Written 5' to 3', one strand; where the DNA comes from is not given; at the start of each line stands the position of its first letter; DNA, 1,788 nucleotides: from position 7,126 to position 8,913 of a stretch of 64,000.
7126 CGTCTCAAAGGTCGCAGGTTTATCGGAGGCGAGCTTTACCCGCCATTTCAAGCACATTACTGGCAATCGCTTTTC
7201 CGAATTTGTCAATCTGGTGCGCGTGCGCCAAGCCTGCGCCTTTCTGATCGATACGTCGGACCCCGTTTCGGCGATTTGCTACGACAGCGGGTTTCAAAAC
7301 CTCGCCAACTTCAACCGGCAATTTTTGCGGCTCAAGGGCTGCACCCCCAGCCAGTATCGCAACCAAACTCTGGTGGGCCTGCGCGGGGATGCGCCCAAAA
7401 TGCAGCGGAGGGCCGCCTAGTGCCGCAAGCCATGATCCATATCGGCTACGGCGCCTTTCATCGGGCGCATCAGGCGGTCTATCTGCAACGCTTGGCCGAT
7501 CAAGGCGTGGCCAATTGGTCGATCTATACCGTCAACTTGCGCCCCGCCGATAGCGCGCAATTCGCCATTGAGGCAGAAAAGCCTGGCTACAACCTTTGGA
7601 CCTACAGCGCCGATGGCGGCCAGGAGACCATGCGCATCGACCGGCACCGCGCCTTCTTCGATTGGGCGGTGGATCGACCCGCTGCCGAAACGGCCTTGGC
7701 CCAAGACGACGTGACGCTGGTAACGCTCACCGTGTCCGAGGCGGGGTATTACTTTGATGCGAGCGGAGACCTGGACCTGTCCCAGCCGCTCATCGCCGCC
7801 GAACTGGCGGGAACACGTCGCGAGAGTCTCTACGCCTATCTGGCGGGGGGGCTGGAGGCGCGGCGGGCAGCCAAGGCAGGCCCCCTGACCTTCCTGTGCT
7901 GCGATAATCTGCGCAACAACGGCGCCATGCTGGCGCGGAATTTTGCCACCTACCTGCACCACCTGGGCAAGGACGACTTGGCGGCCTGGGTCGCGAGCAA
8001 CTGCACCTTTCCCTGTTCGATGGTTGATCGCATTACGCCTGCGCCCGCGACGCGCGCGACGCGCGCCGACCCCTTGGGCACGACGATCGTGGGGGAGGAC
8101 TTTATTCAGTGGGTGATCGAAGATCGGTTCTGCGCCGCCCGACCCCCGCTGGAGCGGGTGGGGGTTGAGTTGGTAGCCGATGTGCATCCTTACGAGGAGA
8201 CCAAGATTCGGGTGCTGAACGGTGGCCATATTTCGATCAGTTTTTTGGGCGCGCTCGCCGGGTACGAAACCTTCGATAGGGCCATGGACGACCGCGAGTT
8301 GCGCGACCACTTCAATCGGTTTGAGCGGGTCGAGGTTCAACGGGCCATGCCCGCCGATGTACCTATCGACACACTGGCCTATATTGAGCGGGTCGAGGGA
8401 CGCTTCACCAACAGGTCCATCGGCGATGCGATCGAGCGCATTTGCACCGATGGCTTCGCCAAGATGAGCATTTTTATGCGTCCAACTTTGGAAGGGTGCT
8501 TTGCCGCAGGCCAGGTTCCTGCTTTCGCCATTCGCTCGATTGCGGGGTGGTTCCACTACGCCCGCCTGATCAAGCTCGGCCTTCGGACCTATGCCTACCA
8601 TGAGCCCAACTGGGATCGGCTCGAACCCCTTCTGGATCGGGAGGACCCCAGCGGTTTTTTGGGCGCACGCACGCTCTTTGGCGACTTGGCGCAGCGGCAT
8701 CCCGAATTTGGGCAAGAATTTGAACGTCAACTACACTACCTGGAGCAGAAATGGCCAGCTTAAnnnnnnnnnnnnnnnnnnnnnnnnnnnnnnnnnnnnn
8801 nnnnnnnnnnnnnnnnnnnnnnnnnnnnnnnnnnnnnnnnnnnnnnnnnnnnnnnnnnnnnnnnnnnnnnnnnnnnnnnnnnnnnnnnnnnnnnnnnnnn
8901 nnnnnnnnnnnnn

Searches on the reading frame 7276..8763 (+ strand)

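Call 62: search_protein_families(library=pfam, proteins=[window:7276-8763:+], max_evalue=0.00001)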
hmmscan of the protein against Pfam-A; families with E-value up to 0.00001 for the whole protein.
window:7276-8763:+ (495 aa): 2 families
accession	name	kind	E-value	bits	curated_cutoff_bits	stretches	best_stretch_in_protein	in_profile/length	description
PF08125.19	Mannitol_dh_C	-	7.6e-31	107.5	30.7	1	302-486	1-186/190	Mannitol dehydrogenase C-terminal domain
PF01232.29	Mannitol_dh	-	1.9e-30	106.8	27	1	53-293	3-198/199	Mannitol dehydrogenase Rossmann domain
